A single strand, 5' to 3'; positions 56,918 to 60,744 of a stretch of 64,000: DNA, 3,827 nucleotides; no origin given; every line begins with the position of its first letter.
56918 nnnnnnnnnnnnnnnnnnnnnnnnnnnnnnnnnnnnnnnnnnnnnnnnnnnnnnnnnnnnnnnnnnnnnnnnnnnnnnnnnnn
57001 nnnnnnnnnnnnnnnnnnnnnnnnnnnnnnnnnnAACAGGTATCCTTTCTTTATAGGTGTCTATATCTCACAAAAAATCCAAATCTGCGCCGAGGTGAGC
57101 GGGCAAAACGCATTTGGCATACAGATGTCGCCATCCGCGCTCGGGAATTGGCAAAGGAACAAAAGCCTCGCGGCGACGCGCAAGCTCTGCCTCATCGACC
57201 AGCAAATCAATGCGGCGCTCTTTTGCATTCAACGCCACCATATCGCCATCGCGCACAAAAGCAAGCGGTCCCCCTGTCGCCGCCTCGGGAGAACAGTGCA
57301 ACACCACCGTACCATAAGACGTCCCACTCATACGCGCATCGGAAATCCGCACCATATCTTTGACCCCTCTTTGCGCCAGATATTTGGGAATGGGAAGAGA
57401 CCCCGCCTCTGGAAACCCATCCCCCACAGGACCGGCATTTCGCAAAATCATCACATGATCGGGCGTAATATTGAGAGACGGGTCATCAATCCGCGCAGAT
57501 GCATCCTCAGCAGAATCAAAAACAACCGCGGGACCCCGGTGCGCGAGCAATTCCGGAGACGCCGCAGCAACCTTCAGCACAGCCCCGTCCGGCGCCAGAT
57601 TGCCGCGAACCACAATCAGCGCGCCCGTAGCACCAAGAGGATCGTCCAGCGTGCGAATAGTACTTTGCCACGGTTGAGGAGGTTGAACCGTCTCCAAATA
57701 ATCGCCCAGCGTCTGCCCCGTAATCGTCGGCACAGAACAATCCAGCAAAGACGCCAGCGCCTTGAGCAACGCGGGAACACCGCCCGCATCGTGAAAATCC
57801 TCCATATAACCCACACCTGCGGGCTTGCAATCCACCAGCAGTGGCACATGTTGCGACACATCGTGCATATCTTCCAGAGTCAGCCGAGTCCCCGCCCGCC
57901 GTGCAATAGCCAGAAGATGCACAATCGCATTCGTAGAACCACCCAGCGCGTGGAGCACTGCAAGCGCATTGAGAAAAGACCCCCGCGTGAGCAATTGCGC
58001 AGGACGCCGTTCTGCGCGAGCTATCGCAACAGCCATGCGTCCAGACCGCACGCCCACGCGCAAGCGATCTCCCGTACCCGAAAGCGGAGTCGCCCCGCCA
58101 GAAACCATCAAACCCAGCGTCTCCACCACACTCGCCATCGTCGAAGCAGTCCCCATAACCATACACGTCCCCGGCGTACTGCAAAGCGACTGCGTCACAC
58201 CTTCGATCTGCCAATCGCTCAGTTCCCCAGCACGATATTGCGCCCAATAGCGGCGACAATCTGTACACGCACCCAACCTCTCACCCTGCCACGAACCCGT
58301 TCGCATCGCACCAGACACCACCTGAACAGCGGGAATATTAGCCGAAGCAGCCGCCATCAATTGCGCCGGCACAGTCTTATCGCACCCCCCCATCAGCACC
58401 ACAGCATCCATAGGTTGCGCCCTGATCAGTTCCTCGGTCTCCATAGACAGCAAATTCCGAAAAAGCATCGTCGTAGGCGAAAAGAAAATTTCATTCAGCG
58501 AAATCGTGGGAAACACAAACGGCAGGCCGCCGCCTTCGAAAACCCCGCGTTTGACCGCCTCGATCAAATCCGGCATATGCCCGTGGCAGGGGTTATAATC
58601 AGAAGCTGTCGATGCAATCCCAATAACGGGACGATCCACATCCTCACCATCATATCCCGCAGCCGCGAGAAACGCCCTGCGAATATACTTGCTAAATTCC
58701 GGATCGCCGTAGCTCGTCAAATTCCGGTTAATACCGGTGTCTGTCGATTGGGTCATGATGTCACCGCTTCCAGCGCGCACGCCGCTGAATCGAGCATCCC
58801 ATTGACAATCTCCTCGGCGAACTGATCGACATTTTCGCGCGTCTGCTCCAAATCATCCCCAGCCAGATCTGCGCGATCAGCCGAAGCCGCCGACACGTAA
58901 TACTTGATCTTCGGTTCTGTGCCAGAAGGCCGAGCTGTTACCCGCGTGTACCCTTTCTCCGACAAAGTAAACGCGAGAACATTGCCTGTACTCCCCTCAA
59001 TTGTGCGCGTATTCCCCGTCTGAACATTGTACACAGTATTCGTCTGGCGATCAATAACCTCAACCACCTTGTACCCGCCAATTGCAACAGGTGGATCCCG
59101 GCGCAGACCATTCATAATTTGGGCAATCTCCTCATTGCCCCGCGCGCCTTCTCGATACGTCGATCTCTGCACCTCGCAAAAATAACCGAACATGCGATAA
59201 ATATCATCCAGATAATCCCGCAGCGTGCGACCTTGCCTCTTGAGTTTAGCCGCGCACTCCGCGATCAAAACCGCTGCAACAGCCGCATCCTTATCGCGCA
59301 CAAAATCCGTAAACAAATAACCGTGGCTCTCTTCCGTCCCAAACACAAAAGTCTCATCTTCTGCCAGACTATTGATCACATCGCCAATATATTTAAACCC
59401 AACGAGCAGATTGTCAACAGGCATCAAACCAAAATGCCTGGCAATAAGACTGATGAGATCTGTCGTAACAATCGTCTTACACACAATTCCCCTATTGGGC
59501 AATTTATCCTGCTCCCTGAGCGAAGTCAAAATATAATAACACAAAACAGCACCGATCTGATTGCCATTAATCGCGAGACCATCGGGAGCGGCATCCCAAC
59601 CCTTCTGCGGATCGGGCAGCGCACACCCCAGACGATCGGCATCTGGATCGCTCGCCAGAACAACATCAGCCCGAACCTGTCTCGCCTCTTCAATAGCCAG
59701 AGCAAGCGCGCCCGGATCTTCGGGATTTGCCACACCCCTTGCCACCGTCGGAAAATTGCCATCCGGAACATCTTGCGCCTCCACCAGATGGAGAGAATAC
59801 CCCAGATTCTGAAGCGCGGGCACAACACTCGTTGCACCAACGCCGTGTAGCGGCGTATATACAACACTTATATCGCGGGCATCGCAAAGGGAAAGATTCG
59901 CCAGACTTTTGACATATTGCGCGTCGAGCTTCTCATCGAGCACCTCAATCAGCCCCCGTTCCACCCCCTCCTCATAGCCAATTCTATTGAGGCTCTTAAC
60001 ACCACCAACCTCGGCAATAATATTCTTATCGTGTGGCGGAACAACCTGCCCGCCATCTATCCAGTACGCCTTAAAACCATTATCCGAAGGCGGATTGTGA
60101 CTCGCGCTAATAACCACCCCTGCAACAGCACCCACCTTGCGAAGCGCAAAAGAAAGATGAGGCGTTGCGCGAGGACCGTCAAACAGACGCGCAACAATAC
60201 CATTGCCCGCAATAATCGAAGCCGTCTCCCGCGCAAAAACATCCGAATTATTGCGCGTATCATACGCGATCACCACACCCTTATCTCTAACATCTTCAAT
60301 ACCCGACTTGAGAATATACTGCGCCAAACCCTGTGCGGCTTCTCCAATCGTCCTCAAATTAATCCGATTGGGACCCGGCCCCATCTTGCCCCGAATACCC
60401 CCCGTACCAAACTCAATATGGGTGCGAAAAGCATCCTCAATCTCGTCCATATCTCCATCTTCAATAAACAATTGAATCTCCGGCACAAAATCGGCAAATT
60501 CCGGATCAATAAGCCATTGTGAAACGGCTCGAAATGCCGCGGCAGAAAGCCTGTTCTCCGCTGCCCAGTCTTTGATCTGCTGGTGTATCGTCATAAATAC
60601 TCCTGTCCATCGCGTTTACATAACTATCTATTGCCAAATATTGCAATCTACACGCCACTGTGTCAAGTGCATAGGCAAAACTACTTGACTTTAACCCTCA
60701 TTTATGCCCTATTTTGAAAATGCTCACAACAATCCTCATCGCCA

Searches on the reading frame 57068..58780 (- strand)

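Call 72: search_protein_families(library=pfam, proteins=[window:57068-58780:-], max_evalue=0.001)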
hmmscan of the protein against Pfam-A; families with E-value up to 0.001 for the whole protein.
window:57068-58780:- (570 aa): 2 families
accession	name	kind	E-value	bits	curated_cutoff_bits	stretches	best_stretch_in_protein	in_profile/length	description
PF00920.27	ILVD_EDD_N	-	1.7e-96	323.6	27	1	50-360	1-315/316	Dihydroxy-acid/6-phosphogluconate dehydratase N-terminal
PF24877.1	ILV_EDD_C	-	2.5e-59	200.3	27.7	1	374-565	2-191/191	Dihydroxy-acid/6-phosphogluconate dehydratase C-terminal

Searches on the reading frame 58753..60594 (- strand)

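Call 72: search_protein_families(library=pfam, proteins=[window:58753-60594:-], max_evalue=0.001)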
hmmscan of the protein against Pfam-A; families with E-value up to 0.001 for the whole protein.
window:58753-60594:- (613 aa): 4 families
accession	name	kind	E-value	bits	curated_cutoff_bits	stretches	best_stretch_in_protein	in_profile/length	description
PF02878.22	PGM_PMM_I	-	5.8e-34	117.2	22.5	1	60-196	2-131/138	Phosphoglucomutase/phosphomannomutase, alpha/beta/alpha domain I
PF02879.22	PGM_PMM_II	-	2.6e-22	79.7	29.3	1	226-325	2-99/103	Phosphoglucomutase/phosphomannomutase, alpha/beta/alpha domain II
PF02880.22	PGM_PMM_III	-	2.4e-17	63.5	20.7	1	343-467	1-113/115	Phosphoglucomutase/phosphomannomutase, alpha/beta/alpha domain III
PF00408.26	PGM_PMM_IV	-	0.00032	21.1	23.1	0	540-576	36-59/68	Phosphoglucomutase/phosphomannomutase, C-terminal domain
